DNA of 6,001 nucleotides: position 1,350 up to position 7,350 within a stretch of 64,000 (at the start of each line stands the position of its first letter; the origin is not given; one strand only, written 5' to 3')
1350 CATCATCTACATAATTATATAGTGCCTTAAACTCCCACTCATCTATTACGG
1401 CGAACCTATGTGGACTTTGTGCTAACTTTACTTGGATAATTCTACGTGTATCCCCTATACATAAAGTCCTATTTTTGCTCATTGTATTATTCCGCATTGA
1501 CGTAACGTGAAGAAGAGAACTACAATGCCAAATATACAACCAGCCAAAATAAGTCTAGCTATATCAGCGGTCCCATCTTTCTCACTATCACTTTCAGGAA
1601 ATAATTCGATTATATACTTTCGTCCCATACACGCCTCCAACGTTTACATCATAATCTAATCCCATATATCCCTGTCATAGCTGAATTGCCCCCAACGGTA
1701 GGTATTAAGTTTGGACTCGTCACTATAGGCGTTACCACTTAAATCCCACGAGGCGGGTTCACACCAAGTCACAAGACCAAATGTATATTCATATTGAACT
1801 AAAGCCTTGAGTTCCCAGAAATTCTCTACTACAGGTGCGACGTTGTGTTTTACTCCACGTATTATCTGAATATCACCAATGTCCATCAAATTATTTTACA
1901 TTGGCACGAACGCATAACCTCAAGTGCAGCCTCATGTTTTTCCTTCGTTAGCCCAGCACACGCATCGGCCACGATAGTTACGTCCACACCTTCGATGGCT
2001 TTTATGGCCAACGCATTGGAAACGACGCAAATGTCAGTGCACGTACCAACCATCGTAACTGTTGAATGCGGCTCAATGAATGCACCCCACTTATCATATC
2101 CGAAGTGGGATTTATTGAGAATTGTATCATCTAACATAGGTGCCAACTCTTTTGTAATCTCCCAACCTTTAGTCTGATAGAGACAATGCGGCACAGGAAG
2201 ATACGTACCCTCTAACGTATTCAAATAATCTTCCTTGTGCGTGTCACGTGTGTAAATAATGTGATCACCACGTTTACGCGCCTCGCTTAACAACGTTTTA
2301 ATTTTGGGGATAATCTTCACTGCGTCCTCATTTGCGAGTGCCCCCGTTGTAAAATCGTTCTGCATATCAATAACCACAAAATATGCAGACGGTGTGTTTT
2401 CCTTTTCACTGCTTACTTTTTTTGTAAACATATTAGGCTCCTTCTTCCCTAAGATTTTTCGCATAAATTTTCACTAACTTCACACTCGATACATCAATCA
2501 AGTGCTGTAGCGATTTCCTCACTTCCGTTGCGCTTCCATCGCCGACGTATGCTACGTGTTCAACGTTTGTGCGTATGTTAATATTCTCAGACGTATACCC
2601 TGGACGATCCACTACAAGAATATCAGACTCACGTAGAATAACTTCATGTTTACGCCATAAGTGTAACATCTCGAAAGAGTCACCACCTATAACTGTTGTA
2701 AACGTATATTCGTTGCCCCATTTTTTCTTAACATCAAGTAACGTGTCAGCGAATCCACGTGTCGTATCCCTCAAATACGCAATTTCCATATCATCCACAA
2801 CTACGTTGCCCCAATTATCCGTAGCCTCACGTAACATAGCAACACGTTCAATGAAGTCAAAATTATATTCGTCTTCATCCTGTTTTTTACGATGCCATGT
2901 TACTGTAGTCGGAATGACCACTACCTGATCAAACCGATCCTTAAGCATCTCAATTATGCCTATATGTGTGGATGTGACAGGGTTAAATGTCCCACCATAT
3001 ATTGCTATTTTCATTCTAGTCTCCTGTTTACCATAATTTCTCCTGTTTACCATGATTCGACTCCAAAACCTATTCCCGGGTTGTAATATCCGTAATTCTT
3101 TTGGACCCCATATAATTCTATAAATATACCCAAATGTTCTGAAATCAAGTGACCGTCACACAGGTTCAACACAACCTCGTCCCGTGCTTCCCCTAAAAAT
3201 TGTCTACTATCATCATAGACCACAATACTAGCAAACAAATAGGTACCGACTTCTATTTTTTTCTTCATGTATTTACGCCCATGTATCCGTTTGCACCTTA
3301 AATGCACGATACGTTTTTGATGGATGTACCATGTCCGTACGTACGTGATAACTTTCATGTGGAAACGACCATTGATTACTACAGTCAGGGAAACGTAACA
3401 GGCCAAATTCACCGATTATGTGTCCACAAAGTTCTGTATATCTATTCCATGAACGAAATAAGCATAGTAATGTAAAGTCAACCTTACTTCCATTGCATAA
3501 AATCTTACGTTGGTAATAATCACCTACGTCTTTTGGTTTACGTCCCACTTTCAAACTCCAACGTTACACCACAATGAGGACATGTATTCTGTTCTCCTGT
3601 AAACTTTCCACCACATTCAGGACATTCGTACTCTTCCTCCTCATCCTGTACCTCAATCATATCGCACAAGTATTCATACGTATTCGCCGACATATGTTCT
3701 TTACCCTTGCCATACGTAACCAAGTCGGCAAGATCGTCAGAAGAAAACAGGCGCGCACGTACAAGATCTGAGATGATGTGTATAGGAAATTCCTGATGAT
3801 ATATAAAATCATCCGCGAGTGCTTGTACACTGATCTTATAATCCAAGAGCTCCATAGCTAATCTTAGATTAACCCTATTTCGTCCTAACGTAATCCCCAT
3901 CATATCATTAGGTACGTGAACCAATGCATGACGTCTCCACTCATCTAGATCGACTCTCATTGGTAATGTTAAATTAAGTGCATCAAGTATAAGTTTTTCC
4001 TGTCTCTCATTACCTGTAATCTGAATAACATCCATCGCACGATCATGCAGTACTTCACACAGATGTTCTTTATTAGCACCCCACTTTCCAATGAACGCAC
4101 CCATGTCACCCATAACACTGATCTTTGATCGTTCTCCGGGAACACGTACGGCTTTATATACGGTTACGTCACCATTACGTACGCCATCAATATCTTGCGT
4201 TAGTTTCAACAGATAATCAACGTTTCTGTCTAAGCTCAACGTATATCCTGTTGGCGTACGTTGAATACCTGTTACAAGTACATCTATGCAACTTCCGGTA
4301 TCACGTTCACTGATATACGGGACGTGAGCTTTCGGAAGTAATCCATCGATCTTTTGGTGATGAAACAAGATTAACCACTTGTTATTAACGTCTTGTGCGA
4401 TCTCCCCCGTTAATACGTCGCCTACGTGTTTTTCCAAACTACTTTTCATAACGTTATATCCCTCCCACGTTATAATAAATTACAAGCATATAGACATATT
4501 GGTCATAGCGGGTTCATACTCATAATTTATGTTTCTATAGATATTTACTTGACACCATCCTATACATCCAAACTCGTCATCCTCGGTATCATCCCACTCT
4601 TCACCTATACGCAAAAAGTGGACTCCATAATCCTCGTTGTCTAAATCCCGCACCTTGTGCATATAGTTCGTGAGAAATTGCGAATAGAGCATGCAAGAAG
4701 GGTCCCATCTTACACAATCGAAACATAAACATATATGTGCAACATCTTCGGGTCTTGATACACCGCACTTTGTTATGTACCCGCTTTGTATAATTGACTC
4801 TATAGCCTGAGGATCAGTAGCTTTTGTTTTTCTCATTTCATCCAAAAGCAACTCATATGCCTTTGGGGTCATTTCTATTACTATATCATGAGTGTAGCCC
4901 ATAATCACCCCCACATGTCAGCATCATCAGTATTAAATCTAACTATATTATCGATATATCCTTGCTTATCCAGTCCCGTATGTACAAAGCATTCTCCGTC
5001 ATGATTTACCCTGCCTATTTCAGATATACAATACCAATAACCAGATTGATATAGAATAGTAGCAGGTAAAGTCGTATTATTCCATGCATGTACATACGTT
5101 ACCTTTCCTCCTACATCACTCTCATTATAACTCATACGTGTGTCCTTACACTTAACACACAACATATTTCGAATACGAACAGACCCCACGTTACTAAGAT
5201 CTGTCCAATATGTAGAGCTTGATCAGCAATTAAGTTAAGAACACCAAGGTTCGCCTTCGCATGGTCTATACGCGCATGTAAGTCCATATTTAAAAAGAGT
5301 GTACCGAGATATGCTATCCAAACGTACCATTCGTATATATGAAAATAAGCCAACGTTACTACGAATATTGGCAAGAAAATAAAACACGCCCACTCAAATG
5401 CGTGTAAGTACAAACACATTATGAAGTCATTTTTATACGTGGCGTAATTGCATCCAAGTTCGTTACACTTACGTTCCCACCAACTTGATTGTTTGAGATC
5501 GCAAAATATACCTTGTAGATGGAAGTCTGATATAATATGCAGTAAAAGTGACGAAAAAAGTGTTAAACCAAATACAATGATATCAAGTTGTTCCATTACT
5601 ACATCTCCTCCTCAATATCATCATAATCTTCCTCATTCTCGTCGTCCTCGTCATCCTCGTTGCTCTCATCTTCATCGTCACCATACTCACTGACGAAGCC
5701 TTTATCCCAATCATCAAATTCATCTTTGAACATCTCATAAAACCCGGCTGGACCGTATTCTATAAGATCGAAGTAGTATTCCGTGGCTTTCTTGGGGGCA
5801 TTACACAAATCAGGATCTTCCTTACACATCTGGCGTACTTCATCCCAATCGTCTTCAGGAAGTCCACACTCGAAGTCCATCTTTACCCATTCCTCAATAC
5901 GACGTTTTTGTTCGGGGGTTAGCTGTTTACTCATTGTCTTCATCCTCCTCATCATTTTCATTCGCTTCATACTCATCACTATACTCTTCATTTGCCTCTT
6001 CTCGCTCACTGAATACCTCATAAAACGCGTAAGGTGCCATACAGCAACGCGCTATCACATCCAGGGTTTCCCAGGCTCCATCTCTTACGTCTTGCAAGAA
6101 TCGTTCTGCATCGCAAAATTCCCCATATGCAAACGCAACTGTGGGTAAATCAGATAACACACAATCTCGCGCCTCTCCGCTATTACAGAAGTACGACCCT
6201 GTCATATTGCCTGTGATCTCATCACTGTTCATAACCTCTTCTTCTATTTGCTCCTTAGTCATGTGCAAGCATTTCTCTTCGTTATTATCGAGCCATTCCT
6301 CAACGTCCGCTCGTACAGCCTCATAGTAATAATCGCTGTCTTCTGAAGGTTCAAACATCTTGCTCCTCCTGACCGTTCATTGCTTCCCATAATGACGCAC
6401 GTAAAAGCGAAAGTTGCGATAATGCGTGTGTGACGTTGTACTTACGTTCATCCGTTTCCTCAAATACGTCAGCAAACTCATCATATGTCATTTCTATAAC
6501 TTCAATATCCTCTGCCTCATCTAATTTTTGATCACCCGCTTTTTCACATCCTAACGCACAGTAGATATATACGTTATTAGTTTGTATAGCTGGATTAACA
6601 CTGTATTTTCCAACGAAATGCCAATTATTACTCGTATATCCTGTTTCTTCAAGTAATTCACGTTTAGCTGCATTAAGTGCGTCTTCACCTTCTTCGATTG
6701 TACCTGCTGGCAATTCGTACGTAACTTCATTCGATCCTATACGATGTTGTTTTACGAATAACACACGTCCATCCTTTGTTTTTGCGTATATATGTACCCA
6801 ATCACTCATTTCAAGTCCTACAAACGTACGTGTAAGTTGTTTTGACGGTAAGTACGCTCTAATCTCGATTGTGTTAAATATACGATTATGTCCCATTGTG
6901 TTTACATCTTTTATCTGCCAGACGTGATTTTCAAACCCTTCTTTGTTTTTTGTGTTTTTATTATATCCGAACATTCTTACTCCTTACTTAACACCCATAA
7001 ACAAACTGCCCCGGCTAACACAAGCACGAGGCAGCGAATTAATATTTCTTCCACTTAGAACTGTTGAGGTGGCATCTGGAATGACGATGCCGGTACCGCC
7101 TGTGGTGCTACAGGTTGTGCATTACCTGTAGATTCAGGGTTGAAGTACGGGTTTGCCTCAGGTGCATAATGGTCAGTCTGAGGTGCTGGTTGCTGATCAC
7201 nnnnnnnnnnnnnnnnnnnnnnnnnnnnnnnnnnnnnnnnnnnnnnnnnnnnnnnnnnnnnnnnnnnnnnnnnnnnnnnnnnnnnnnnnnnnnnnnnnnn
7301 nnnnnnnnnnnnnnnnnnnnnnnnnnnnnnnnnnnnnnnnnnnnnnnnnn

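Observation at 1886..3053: Phage-encoded NAD+ module: nicotinamidase (PncA) coupled to NadD/NMNAT, with a NUDIX hydrolase nearby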

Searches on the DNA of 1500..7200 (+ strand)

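Call 4: search_dna_similar(query=window:1500-7200:+, collection=phages, mode=near, max_rows=20)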
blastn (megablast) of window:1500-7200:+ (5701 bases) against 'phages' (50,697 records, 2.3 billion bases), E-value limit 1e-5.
No match.
